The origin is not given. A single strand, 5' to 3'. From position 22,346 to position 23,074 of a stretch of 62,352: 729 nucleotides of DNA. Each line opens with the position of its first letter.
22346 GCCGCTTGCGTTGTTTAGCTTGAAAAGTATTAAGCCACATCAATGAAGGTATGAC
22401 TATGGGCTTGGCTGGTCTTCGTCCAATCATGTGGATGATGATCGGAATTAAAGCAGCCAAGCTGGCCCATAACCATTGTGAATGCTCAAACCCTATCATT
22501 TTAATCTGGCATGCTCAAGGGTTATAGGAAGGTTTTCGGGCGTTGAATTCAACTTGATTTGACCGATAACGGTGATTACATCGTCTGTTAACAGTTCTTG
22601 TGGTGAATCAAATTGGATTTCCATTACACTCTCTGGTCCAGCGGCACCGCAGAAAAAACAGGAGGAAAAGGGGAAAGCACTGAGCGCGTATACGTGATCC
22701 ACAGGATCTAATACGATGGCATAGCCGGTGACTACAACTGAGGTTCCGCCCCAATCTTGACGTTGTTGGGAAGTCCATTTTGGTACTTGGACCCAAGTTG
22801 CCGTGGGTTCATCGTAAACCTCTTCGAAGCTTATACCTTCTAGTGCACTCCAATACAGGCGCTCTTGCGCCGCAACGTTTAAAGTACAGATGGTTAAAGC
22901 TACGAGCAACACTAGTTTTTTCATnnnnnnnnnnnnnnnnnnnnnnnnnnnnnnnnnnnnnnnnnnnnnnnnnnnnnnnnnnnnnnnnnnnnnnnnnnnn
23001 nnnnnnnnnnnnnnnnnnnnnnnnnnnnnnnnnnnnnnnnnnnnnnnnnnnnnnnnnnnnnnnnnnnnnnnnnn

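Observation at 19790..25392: Seven-gene translationally coupled operon: DUF456, mini-ABC ATPase, MacB-type permease, two CxxC secreted paralogs, BatA_N protein and an atypical dihydroorotase (candidate metal-acquisition/zinc-sparing system)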

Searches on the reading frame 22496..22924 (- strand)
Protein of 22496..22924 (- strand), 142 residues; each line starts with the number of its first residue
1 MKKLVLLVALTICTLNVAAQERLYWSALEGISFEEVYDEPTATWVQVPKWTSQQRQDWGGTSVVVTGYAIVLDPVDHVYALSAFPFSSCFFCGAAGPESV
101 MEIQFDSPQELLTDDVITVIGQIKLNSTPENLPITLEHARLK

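Call 3: search_protein_families(library=pfam, proteins=[window:22496-22924:-], max_evalue=0.1)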
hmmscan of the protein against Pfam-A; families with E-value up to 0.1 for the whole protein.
window:22496-22924:- (142 aa): 0 families

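Call 4: search_protein_families(library=ncbifam, proteins=[window:22496-22924:-], max_evalue=0.1)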
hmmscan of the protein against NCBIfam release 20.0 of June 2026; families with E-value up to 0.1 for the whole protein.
window:22496-22924:- (142 aa): 0 families

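Call 44: find_related_loci(query=A4, collection=metagenome_contigs, flank=8000)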
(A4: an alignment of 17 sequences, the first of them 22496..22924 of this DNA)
Query A4 (142 aa) in metagenome_contigs; peptide patterns used: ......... (x = any residue, [..] = any of these).
599 stretches matched a pattern (row limit reached: there are more); 572 encode a relative of the query (tblastn E <= 1e-3); the best 80 are kept; 80 distinct loci.
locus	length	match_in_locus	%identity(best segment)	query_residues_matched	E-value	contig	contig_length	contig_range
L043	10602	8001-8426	75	1-142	2e-71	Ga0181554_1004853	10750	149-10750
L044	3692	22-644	66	7-142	2e-59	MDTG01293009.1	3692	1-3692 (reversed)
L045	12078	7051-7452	67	6-139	2e-57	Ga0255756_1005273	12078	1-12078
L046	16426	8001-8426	75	1-142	2e-71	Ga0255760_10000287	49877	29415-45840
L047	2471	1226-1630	64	5-142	2e-56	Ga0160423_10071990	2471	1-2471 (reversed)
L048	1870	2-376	64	18-142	5e-54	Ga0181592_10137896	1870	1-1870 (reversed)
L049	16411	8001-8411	55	1-139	4e-46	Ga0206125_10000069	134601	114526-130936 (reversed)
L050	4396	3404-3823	54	1-142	3e-46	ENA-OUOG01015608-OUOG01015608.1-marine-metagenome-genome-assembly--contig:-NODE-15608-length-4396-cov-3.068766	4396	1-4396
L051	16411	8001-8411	55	1-139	2e-46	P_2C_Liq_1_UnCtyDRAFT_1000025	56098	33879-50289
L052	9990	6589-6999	55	1-139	2e-46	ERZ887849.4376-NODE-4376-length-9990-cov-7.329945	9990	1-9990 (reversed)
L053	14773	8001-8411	55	1-139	4e-46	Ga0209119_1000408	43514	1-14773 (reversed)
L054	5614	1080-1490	55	1-139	1e-45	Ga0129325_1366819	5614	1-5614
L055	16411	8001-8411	54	1-139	2e-45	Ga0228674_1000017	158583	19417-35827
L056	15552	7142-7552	55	1-139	8e-45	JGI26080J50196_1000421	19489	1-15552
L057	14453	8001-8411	55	1-139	6e-45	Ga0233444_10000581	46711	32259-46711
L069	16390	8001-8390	43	1-128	8e-27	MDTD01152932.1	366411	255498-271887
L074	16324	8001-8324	40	19-127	4e-26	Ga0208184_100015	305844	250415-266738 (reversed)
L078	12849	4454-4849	39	1-131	2e-24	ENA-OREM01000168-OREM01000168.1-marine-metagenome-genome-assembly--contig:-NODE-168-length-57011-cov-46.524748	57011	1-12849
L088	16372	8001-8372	36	5-128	1e-22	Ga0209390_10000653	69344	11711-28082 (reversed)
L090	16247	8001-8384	35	1-128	7e-23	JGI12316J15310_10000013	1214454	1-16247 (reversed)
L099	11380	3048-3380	42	16-126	2e-22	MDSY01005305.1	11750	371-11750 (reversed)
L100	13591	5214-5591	37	3-126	2e-22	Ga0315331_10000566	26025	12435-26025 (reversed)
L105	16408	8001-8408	35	5-141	3e-22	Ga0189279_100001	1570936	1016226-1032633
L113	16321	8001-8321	36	19-126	5e-22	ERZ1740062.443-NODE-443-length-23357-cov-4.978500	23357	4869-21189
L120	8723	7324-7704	33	1-127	2e-21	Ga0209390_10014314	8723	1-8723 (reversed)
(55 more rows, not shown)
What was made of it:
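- Tried and rejected: It was redone with 17 sequences (call 44).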

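Call 48: search_protein_families(library=pfam, proteins=[L099:80-1147:+, L100:1625-3157:+, L099:3438-4646:-, L099:4648-5409:-, L099:5494-6639:+, L099:6650-7972:+, L069:8438-9424:+, L069:5399-5761:-, L078:92-1417:+, L078:1502-2506:+], max_evalue=0.001)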
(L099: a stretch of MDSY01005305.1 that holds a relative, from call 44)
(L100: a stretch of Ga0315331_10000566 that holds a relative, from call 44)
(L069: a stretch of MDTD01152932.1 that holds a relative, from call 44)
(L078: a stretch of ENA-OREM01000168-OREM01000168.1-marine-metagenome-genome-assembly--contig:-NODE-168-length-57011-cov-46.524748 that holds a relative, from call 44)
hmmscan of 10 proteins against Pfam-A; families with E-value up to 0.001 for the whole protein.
L099:80-1147:+ (355 aa): 1 family
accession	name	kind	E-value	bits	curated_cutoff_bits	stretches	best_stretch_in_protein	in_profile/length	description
PF01790.23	LGT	-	8.5e-58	195.9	24.9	1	20-346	7-239/240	Prolipoprotein diacylglyceryl transferase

L100:1625-3157:+ (510 aa): 1 family
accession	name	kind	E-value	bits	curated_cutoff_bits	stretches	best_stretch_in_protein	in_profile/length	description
PF05787.19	PhoX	-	2.4e-45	156.1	24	1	144-491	114-514/515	Alkaline phosphatase PhoX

L099:3438-4646:- (402 aa): 1 family
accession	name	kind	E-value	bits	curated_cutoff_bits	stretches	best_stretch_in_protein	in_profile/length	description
PF04413.22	Glycos_transf_N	-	4.5e-31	108.2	23.9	1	37-206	2-178/179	3-Deoxy-D-manno-octulosonic-acid transferase (kdotransferase)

L099:4648-5409:- (253 aa): 0 families

L099:5494-6639:+ (381 aa): 5 families
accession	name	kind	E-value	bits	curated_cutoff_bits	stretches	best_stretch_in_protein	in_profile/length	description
PF01041.23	DegT_DnrJ_EryC1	-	8.1e-123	410.6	19.8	1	22-375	4-359/360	DegT/DnrJ/EryC1/StrS aminotransferase family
PF00155.27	Aminotran_1_2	-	3.1e-15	56.7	19.7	1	34-279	34-295/361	Aminotransferase class I and II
PF01212.27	Beta_elim_lyase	-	2.4e-07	30.8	27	1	43-165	33-170/288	Beta-eliminating lyase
PF00266.25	Aminotran_5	-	4.4e-07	29.6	21.5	1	44-170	45-182/371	Aminotransferase class-V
PF01053.26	Cys_Met_Meta_PP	-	5.8e-07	28.8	27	1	45-166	55-176/381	Cys/Met metabolism PLP-dependent enzyme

L099:6650-7972:+ (440 aa): 8 families
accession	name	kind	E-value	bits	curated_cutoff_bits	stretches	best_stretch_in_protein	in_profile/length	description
PF03721.20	UDPG_MGDP_dh_N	-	1.8e-67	227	27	1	1-182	1-187/187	UDP-glucose/GDP-mannose dehydrogenase family, NAD binding domain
PF00984.24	UDPG_MGDP_dh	-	1.7e-36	124.6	25.4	1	199-291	1-93/94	UDP-glucose/GDP-mannose dehydrogenase family, central domain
PF03720.21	UDPG_MGDP_dh_C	-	1.1e-33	116.1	30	1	315-416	1-102/103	UDP-glucose/GDP-mannose dehydrogenase family, UDP binding domain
PF01210.29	NAD_Gly3P_dh_N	-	4.9e-06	27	23.1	1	2-99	1-92/158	NAD-dependent glycerol-3-phosphate dehydrogenase N-terminus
PF03446.21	NAD_binding_2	-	1.7e-05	25.3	21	0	2-137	1-110/161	NAD binding domain of 6-phosphogluconate dehydrogenase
PF02558.23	ApbA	-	1.8e-05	24.8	22.2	1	3-96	1-69/150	Ketopantoate reductase PanE/ApbA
PF03807.23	F420_oxidored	-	0.00071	20.6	21.6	0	2-41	1-42/94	NADP oxidoreductase coenzyme F420-dependent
PF02737.24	3HCDH_N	-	0.00083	19.8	22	0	2-41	1-40/180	3-hydroxyacyl-CoA dehydrogenase, NAD binding domain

L069:8438-9424:+ (328 aa): 3 families
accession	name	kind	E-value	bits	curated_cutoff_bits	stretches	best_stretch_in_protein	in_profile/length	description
PF00561.26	Abhydrolase_1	-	1.2e-08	35.4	25.8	1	77-186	2-115/245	alpha/beta hydrolase fold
PF12146.15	Hydrolase_4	-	1.2e-07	31.7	27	1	74-186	3-117/239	Serine aminopeptidase, S33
PF12697.13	Abhydrolase_6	-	2.9e-07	31.8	26.3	1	78-269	1-180/217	Alpha/beta hydrolase family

L069:5399-5761:- (120 aa): 1 family
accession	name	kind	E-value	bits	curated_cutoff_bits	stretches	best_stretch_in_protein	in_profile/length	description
PF13380.12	CoA_binding_2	-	1.2e-19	71.3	22.8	1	3-112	3-114/116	CoA binding domain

L078:92-1417:+ (441 aa): 2 families
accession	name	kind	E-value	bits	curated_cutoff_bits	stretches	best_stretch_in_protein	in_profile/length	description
PF07690.21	MFS_1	-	2.7e-23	82.9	33.4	1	86-380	33-333/347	Major Facilitator Superfamily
PF00083.30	Sugar_tr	-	8.3e-08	32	22.3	1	89-224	49-194/452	Sugar (and other) transporter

L078:1502-2506:+ (334 aa): 4 families
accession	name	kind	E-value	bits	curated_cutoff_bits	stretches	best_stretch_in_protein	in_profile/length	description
PF08541.16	ACP_syn_III_C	-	6.5e-34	116.4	26.6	1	245-333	1-89/90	3-Oxoacyl-[acyl-carrier-protein (ACP)] synthase III C terminal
PF08545.16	ACP_syn_III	-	6.4e-27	93.7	24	1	110-190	2-80/80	3-Oxoacyl-[acyl-carrier-protein (ACP)] synthase III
PF00195.25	Chal_sti_synt_N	-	4.6e-08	33.2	27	1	56-175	101-225/225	Chalcone and stilbene synthases, N-terminal domain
PF00108.29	Thiolase_N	-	3.4e-06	27.1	26.4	1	53-146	22-116/260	Thiolase, N-terminal domain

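Call 57: search_dna_similar(query=window:22496-22924:-, collection=plasmids, mode=protein, max_evalue=0.01, max_rows=15)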
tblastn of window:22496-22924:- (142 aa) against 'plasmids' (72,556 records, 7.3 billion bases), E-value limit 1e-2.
Records with a match: 1; places in all: 1; records where one place covers at least 80% of the query: 1.
Best place of each record, by identity: <60% 1.
By first word of the organism name: Chondrinema 1.
By predicted mobility (MOB-suite, as given by PLSDB): non-mobilizable 1.
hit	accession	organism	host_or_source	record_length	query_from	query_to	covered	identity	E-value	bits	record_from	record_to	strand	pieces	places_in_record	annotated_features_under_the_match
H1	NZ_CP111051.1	Chondrinema litorale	Seaweed,red alga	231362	1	126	89%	32.3%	3e-15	78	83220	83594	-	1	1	DUF3299 domain-containing protein | ABC transporter permease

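Call 59: get_annotated_region(hit=H1, flank=7000)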
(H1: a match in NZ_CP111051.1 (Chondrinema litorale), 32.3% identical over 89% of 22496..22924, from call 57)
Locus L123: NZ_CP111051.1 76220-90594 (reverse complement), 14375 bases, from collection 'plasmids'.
description: Chondrinema litorale strain WSW3-B12 plasmid unnamed9, complete sequence
organism: Chondrinema litorale (NCBI taxid 2994555)
taxonomy: Bacteria; Bacteroidota; Cytophagia; Cytophagales; Flammeovirgaceae; Chondrinema; Chondrinema litorale
host: -; source: Seaweed,red alga; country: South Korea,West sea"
typing (MOB-suite, as given by PLSDB): non-mobilizable
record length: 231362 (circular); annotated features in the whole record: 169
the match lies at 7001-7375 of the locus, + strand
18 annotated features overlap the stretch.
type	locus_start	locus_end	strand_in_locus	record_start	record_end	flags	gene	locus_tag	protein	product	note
CDS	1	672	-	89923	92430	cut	-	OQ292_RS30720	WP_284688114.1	TonB-dependent siderophore receptor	GO:0015891 - siderophore transport [Evidence IEA]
CDS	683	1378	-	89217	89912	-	-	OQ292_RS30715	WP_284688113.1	ABC transporter ATP-binding protein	-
CDS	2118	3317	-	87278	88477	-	-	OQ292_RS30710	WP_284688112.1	GTP-binding protein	-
CDS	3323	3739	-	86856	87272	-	-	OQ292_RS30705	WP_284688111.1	MerC domain-containing protein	-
CDS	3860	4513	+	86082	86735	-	-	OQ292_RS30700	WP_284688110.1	ATP-binding cassette domain-containing protein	-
CDS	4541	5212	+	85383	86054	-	folE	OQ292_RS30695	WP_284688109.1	GTP cyclohydrolase I FolE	GO:0046654 - tetrahydrofolate biosynthetic process [Evidence IEA]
CDS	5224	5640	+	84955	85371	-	-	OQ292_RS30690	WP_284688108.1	transcriptional repressor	GO:0006355 - regulation of DNA-templated transcription [Evidence IEA]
CDS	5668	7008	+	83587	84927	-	-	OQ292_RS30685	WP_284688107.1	ABC transporter permease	-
CDS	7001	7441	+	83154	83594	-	-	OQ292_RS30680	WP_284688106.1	DUF3299 domain-containing protein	-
CDS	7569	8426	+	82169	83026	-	-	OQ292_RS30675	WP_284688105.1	phosphodiester glycosidase family protein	-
CDS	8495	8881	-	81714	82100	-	-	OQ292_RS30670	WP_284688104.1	DUF302 domain-containing protein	-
CDS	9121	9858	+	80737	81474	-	-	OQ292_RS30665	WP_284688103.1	YiiX/YebB-like N1pC/P60 family cysteine hydrolase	-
CDS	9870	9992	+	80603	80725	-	-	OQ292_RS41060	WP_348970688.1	hypothetical protein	-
CDS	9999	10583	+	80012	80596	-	-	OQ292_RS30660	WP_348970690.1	SUMF1/EgtB/PvdO family nonheme iron enzyme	-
CDS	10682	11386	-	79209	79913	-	-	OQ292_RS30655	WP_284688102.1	response regulator transcription factor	-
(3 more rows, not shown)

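Call 60: search_protein_families(library=pfam, proteins=[L123:5224-5640:+, L123:2118-3317:-, L123:5668-7008:+, L123:7001-7441:+, L123:3860-4513:+, L123:4541-5212:+, L123:3323-3739:-, L123:683-1378:-], max_evalue=0.001)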
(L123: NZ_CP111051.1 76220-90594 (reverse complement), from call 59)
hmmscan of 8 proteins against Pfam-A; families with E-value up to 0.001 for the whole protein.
L123:5224-5640:+ (138 aa): 2 families
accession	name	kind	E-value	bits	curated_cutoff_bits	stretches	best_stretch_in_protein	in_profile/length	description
PF01475.25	FUR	-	6.5e-10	39.6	23.1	1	15-103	4-91/121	Ferric uptake regulator family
PF09339.16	HTH_IclR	-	0.00023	21.3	22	1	22-66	6-48/52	IclR helix-turn-helix domain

L123:2118-3317:- (399 aa): 3 families
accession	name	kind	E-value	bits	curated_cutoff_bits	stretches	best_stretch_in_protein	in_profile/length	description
PF02492.25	cobW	-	2.2e-57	194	20.7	1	8-213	1-179/180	CobW/HypB/UreG, nucleotide-binding domain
PF07683.19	CobW_C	-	1.4e-25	89.4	22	1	259-378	1-94/94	Cobalamin synthesis protein cobW C-terminal domain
PF03193.22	RsgA_GTPase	-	0.00055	20.2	30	0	9-39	108-137/174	RsgA GTPase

L123:5668-7008:+ (446 aa): 2 families
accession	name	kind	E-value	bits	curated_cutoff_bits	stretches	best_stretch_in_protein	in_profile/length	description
PF02687.27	FtsX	-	2.7e-12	47.2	25.5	1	320-439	2-120/120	FtsX-like permease C-terminal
PF12704.14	MacB_PCD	-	1.1e-10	42.7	27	1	18-192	1-170/207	MacB-like periplasmic core domain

L123:7001-7441:+ (146 aa): 0 families

L123:3860-4513:+ (217 aa): 3 families
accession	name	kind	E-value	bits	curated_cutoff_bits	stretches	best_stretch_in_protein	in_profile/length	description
PF00005.33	ABC_tran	-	2e-29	103.4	25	1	22-164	6-137/137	ABC transporter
PF02463.25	SMC_N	-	5.6e-07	29.6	40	1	105-212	112-215/220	RecF/RecN/SMC N terminal domain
PF13166.12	AAA_13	-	2.8e-05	23.5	36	1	126-209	489-584/713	AAA domain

L123:4541-5212:+ (223 aa): 1 family
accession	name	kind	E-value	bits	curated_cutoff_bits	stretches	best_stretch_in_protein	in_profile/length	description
PF01227.27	GTP_cyclohydroI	-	1.2e-58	198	27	1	49-222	4-177/179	GTP cyclohydrolase I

L123:3323-3739:- (138 aa): 2 families
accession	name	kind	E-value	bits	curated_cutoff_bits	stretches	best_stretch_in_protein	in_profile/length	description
PF03203.19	MerC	-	1.8e-26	93.3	27.6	1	11-120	1-108/108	MerC mercury resistance protein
PF24365.1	DUF7521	-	0.00098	19.8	27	0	48-105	4-58/82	Family of unknown function (DUF7521)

L123:683-1378:- (231 aa): 3 families
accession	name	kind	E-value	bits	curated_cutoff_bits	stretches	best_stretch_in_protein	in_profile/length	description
PF00005.33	ABC_tran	-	5.9e-26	92.1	25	1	17-160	1-137/137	ABC transporter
PF13304.12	AAA_21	-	8.4e-12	46.2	27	1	128-191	234-300/304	AAA domain, putative AbiEii toxin, Type IV TA system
PF13175.12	AAA_15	-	0.00058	20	32.1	0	29-72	25-72/374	AAA ATPase domain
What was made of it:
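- Chondrinema: MerC and COG0523 divergent from ABC-FolE-Fur-permease-small (calls 59, 60).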
